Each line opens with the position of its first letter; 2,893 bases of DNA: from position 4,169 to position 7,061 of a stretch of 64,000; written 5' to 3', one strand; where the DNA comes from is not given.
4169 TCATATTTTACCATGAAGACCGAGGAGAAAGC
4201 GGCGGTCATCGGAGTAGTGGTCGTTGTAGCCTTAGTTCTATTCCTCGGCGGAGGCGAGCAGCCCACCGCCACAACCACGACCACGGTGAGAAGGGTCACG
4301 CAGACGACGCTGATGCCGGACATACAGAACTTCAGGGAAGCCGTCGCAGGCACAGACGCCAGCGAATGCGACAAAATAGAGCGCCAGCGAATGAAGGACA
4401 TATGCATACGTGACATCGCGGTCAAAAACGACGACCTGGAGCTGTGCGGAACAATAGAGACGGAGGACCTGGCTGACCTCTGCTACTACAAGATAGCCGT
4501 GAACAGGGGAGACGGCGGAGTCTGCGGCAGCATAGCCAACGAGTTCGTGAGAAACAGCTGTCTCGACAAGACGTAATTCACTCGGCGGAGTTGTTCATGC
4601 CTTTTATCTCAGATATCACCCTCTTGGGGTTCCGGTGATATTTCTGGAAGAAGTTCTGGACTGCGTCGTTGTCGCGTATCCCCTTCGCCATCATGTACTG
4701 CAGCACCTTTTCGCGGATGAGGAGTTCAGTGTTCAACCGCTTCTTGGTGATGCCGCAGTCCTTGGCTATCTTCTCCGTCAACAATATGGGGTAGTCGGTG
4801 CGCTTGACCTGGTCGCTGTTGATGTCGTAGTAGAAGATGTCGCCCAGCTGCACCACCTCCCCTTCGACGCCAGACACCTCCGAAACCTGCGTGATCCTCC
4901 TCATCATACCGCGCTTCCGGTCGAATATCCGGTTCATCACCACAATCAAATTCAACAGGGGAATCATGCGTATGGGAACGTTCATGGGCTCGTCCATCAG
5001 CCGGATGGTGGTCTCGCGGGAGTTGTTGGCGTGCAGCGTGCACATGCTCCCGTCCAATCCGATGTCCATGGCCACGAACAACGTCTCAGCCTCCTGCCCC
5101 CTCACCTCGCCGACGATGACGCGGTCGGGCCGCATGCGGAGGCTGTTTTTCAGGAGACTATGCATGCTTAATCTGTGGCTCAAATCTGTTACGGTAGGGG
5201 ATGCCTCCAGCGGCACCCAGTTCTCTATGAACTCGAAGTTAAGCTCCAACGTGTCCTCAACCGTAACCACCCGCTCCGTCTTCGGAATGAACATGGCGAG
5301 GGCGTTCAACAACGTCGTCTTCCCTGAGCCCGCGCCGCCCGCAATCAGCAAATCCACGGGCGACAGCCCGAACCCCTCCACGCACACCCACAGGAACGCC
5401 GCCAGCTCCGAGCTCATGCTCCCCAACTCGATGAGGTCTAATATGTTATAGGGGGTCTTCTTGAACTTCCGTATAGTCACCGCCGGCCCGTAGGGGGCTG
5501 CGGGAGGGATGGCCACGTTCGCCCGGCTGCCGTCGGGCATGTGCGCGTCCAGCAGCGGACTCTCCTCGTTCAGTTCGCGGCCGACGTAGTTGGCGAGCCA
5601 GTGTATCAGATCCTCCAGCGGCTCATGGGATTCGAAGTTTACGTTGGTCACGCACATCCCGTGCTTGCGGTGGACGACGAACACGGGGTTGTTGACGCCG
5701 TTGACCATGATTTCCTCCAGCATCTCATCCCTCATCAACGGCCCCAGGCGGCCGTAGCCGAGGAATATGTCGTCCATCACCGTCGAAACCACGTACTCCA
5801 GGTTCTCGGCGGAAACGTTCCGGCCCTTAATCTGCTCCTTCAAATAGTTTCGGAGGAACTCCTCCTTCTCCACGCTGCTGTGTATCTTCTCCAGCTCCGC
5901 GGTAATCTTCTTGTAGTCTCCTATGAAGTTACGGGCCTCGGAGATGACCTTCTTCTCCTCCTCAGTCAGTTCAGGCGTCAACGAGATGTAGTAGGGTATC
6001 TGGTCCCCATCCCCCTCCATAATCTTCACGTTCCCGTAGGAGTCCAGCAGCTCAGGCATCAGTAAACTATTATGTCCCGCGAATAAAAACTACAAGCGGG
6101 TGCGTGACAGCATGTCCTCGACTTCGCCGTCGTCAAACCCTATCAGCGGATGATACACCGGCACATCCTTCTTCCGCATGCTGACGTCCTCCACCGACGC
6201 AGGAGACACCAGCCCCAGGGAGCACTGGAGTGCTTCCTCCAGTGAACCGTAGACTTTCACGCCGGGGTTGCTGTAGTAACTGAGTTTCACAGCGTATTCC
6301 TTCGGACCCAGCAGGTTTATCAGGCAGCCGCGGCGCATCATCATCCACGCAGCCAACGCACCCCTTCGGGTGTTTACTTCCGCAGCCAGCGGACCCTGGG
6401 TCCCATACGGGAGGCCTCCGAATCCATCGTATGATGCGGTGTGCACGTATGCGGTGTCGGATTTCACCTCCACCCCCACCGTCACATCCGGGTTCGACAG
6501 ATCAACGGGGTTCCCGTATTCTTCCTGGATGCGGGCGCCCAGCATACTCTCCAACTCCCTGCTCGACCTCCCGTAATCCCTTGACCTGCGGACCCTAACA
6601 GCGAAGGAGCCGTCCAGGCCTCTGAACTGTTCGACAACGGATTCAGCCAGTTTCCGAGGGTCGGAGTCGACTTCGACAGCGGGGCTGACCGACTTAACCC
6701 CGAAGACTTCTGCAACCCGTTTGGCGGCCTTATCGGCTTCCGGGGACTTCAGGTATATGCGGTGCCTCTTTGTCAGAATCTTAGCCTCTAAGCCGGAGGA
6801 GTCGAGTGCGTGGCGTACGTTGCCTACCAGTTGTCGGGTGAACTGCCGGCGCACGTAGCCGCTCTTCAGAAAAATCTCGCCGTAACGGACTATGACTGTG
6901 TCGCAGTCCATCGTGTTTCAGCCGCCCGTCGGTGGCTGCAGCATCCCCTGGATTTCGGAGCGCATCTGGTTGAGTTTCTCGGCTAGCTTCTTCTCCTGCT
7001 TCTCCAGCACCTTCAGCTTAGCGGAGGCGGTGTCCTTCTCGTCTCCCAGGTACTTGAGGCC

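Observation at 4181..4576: Small family of secreted Cys-repeat proteins (three members in the window)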

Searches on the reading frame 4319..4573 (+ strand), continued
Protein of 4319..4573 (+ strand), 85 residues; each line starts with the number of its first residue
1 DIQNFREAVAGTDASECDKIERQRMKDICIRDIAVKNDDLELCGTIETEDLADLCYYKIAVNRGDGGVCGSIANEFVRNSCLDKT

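Call 92: search_solved_structures(query=A2, max_evalue=10)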
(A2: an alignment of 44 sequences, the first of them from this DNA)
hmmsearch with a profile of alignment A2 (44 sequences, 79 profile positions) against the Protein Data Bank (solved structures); distinct sequences matched with E-value up to 10: 1.
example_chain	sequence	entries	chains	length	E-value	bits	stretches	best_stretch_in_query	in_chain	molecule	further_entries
8fw5_H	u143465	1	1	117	1.2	12.4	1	37-58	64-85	Schizosaccharomyces pombe LAM3, Human LAMTOR3 ortholog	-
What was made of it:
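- Closest known: Ton1535 of Thermococcus onnurineus. Different: A profile search of all PDB sequences with the repeat finds nothing (call 92).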

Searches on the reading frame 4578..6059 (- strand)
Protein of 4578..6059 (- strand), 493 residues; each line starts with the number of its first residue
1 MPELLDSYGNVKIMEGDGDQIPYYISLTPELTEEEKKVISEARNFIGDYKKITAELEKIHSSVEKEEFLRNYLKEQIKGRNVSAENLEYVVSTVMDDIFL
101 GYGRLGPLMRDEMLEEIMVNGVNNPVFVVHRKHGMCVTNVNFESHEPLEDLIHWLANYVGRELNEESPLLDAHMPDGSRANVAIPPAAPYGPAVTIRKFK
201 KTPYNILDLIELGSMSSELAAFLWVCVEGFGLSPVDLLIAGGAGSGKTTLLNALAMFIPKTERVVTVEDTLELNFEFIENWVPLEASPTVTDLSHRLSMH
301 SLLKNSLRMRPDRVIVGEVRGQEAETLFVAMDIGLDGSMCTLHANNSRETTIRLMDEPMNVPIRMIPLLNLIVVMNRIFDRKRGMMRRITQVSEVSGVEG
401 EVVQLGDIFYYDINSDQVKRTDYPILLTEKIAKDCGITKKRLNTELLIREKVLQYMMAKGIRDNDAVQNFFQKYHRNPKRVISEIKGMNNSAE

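Call 16: search_protein_families(library=pfam, proteins=[window:4578-6059:-], max_evalue=0.001)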
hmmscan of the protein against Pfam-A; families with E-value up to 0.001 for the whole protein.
window:4578-6059:- (493 aa): 1 family
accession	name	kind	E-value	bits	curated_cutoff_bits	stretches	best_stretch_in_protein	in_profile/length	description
PF00437.27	T2SSE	-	1.3e-35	123.2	24.9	1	108-362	11-261/370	Type II/IV secretion system protein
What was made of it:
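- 4578..6059 (-): Context: orphan T2SSE-family ATPase, convergent to A with stop codons 2 nt apart. Pfam T2SSE, E 1.3e-35 (call 16).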

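Call 48: find_related_loci(query=window:4578-6059:-, collection=metagenome_contigs, flank=5000)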
Query window:4578-6059:- (493 aa) in metagenome_contigs; peptide patterns used: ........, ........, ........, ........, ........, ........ (x = any residue, [..] = any of these).
106 stretches matched a pattern; 12 encode a relative of the query (tblastn E <= 1e-3); 12 distinct loci.
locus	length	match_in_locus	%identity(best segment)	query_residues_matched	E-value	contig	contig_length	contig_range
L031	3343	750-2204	82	1-486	0e+0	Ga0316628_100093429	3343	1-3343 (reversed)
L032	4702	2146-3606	79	1-487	0e+0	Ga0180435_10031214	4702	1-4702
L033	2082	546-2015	77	1-489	0e+0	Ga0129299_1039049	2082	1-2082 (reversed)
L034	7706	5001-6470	76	1-489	0e+0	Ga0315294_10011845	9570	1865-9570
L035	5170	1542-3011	76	1-490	0e+0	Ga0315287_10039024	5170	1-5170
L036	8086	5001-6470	76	1-490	0e+0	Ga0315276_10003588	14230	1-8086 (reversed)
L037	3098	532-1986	76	2-486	0e+0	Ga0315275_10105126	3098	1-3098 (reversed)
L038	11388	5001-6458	75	1-486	0e+0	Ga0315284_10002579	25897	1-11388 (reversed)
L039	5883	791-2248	69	2-487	0e+0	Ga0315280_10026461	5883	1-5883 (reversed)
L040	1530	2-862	81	199-486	3e-176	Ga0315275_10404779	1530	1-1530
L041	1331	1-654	81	269-486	2e-127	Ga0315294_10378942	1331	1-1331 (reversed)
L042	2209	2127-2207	81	1-27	2e-8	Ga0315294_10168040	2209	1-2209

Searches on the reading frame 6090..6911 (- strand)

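Call 16: search_protein_families(library=pfam, proteins=[window:6090-6911:-], max_evalue=0.001)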
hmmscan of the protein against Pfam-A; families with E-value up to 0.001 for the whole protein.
window:6090-6911:- (273 aa): 2 families
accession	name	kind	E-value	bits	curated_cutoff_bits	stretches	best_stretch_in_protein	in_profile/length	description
PF22025.1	ThiI_fer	-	1.5e-17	64.2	25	1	6-76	2-72/72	ThiI ferredoxin-like domain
PF02926.22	THUMP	-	3.5e-11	43.8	20.6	1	93-156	16-81/84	THUMP domain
